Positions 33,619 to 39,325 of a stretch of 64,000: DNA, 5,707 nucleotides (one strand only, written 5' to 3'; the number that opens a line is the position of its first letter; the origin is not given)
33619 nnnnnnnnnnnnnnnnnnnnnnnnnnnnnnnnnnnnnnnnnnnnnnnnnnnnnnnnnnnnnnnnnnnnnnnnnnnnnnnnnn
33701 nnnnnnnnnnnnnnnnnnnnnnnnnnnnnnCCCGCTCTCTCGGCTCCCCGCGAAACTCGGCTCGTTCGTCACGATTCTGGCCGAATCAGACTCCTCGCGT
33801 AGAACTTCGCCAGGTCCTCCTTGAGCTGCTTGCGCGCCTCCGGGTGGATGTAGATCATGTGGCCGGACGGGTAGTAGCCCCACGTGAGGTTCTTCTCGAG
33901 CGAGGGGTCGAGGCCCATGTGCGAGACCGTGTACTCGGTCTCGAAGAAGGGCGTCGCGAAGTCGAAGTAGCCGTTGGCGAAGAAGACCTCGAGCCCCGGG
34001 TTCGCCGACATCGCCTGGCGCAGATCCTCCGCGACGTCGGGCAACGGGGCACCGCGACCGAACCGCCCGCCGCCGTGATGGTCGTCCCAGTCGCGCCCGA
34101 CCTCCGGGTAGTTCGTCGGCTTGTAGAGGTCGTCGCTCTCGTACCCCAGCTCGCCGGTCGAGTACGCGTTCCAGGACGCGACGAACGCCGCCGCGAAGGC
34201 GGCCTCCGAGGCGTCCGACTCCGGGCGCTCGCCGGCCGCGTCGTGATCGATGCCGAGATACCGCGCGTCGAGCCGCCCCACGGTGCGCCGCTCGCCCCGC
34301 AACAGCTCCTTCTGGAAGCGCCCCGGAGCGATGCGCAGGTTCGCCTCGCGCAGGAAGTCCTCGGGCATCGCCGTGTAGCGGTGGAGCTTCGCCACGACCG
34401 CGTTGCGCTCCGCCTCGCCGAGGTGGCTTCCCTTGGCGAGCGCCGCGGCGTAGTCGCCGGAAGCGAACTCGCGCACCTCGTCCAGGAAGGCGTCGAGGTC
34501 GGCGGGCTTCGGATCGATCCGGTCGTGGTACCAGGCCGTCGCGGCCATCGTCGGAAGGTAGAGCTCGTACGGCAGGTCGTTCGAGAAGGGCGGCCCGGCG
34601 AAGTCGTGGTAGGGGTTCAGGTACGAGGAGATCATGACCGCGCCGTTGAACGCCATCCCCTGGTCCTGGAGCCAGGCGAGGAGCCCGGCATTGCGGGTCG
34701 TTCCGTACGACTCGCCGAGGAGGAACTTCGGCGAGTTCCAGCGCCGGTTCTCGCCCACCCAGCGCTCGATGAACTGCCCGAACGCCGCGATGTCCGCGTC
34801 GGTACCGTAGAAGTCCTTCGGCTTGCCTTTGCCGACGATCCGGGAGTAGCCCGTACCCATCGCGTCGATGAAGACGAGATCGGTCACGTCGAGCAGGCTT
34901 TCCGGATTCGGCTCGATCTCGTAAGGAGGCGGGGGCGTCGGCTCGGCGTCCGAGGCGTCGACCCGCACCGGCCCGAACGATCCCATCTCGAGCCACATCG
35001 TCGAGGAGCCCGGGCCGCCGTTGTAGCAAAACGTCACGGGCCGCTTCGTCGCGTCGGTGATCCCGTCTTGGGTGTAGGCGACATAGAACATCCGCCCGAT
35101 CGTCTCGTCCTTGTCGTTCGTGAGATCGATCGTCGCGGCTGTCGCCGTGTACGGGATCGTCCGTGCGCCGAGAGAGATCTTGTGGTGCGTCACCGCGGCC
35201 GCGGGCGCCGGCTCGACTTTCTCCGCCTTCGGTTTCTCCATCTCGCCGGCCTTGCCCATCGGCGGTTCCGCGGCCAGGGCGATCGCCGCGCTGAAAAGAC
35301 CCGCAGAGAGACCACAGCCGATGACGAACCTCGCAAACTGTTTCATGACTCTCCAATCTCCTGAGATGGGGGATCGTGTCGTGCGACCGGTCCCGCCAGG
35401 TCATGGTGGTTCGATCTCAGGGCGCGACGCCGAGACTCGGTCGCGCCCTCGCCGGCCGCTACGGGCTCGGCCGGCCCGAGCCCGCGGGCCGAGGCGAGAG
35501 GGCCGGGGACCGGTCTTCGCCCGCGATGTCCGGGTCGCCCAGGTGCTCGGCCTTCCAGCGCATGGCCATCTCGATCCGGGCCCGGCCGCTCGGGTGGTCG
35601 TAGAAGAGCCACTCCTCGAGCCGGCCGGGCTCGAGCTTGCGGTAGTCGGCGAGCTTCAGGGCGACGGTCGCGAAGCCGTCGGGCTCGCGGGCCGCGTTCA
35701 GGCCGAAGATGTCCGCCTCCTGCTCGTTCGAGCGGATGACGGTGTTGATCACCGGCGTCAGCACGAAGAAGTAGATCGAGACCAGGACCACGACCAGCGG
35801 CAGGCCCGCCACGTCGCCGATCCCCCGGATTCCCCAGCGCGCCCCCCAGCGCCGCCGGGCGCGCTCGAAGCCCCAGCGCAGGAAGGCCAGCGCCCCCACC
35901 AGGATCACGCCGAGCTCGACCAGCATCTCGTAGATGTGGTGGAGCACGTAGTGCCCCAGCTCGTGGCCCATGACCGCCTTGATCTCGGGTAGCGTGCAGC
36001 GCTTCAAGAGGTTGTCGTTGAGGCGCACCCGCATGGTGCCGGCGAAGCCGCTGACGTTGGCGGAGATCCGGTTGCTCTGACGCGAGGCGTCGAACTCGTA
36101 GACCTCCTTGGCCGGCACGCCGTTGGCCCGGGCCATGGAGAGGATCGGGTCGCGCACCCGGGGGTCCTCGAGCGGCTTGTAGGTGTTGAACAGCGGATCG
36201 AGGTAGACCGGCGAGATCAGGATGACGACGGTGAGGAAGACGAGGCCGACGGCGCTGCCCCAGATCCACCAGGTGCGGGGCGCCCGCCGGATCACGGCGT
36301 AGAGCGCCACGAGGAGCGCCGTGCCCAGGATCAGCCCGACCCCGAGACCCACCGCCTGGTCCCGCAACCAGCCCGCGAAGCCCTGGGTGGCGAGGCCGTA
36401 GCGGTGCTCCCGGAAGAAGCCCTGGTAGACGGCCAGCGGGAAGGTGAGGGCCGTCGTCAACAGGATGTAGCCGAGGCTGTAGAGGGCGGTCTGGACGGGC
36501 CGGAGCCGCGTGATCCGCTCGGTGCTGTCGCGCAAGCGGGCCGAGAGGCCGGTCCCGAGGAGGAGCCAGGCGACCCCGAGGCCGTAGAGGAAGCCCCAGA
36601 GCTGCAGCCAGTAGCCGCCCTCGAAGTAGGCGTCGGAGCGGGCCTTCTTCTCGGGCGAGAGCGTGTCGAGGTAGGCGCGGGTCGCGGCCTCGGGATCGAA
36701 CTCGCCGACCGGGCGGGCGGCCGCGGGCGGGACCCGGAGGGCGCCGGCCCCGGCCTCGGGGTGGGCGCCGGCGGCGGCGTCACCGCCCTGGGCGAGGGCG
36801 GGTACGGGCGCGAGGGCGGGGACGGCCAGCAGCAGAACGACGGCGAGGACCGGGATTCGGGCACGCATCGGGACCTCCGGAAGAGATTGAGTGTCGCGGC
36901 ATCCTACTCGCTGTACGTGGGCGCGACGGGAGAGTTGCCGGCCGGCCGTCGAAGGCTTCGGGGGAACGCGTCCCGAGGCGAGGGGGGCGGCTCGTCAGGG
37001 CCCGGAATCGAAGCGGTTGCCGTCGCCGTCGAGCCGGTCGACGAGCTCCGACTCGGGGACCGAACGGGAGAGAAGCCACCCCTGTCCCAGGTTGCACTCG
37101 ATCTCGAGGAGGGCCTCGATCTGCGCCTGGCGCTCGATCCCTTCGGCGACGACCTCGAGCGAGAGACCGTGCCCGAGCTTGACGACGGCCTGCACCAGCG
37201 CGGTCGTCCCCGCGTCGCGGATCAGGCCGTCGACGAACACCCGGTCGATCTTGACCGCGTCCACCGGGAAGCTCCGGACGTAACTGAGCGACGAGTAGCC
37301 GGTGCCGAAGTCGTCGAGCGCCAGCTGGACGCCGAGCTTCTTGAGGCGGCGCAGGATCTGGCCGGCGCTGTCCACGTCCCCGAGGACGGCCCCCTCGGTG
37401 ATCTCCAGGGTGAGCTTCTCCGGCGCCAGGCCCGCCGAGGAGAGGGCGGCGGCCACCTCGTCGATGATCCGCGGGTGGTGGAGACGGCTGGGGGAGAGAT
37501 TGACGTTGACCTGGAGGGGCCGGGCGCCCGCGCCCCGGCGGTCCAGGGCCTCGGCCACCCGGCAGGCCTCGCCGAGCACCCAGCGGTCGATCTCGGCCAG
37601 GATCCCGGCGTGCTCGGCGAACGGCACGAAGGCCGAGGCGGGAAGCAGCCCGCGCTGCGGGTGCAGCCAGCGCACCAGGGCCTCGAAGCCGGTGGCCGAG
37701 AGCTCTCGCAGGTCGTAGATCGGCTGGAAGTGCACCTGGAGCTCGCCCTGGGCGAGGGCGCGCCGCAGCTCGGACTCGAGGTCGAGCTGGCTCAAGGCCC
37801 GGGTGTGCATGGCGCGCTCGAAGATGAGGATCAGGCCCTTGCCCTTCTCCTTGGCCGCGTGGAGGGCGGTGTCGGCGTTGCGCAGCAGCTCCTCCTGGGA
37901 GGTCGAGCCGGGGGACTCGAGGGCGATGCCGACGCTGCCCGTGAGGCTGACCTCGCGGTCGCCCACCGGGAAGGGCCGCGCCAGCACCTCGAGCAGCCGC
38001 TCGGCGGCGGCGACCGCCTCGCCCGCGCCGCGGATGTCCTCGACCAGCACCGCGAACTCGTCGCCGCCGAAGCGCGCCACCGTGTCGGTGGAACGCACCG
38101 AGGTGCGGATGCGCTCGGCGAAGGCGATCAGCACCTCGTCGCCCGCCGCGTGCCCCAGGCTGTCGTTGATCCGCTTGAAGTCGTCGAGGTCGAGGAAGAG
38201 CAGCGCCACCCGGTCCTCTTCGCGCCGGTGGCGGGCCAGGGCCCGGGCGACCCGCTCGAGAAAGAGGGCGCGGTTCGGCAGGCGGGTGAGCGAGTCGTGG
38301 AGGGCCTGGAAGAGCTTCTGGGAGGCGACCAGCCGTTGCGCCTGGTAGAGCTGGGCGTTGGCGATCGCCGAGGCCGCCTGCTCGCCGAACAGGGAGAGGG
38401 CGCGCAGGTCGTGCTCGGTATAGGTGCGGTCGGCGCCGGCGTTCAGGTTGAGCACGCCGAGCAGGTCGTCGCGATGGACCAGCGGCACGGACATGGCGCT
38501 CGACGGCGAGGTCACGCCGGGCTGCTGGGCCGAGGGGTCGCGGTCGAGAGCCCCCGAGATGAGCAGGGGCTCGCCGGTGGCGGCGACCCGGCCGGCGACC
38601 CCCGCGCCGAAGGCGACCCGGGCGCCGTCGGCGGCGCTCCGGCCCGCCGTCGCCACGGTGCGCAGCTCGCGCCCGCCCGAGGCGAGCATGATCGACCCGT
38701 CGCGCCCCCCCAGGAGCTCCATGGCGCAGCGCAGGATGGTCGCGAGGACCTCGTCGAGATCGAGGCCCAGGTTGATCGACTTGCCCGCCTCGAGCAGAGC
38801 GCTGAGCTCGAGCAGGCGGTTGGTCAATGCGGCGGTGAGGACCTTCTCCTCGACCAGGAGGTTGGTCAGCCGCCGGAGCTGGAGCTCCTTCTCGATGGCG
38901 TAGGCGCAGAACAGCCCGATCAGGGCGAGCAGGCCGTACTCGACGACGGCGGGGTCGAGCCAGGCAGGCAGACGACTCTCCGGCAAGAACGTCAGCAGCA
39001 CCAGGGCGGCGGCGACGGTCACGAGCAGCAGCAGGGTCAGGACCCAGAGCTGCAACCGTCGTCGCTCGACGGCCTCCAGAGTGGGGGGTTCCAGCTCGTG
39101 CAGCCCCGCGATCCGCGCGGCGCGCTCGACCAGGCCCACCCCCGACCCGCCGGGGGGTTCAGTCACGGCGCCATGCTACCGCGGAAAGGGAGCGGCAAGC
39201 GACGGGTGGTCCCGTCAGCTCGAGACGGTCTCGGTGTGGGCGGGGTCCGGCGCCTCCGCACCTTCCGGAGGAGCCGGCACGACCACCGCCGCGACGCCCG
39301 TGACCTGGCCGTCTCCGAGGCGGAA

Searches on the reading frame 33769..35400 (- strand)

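Call 11: search_protein_families(library=pfam, proteins=[window:33769-35400:-], max_evalue=0.001)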
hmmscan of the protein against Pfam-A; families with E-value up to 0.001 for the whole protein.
window:33769-35400:- (543 aa): 1 family
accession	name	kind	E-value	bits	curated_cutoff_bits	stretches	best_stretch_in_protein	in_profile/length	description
PF00450.28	Peptidase_S10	-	2e-10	41.1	21.9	1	102-233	24-146/420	Serine carboxypeptidase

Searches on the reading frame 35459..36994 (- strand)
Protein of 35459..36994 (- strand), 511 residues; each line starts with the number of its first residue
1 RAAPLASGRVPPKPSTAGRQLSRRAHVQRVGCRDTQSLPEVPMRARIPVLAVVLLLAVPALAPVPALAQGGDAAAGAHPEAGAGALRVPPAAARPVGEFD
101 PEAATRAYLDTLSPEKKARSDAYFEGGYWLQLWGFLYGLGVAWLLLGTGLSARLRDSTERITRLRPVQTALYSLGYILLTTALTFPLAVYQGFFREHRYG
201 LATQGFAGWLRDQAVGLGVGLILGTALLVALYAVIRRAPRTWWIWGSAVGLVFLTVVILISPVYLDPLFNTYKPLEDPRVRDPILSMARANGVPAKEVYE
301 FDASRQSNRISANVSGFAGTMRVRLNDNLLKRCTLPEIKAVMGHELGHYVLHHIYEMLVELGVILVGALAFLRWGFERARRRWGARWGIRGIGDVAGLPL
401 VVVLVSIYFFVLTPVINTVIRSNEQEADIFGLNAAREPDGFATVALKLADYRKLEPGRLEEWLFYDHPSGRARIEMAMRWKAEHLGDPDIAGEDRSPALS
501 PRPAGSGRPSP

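Call 11: search_protein_families(library=pfam, proteins=[window:35459-36994:-], max_evalue=0.001)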
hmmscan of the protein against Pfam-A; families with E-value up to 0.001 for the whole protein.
window:35459-36994:- (511 aa): 2 families
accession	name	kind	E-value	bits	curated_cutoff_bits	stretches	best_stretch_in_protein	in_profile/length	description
PF01435.24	Peptidase_M48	-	1.4e-26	93.9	20.3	1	274-478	1-183/186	Peptidase family M48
PF16491.10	Peptidase_M48_N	-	4.4e-23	82.5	27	1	110-271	17-179/179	CAAX prenyl protease N-terminal, five membrane helices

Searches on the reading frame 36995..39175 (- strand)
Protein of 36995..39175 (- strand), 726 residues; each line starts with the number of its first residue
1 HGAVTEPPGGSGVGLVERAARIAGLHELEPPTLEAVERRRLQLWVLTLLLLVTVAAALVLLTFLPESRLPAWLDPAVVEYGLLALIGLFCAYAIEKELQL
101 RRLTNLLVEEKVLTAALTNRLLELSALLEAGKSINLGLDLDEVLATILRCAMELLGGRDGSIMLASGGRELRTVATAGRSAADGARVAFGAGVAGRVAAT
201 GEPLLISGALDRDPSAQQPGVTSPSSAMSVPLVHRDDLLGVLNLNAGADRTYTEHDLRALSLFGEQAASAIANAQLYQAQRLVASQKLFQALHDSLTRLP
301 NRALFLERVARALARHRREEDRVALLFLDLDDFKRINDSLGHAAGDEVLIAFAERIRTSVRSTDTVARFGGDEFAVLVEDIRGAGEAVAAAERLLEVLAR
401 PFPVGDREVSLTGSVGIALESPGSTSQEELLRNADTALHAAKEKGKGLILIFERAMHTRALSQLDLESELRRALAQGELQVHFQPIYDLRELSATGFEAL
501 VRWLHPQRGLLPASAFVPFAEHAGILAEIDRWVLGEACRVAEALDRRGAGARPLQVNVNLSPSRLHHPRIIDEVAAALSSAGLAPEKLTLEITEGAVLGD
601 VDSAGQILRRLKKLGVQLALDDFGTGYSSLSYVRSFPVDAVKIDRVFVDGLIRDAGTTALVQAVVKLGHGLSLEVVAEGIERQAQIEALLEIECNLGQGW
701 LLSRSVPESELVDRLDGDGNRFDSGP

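Call 11: search_protein_families(library=pfam, proteins=[window:36995-39175:-], max_evalue=0.001)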
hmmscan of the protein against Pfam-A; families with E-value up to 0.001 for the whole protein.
window:36995-39175:- (726 aa): 5 families
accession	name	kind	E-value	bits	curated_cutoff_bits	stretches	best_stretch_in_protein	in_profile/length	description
PF00563.25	EAL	-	2.2e-72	243.7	31.3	1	469-704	3-235/236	EAL domain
PF00990.26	GGDEF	-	2.3e-48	164.4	23.8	1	291-446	1-159/161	Diguanylate cyclase, GGDEF domain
PF13185.12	GAF_2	-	5e-21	75.8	28.6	1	138-272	2-136/136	GAF domain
PF01590.32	GAF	-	2e-16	61.1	22.4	1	139-271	1-133/133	GAF domain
PF13492.12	GAF_3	-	3e-12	47.5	27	1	139-273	1-129/129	GAF domain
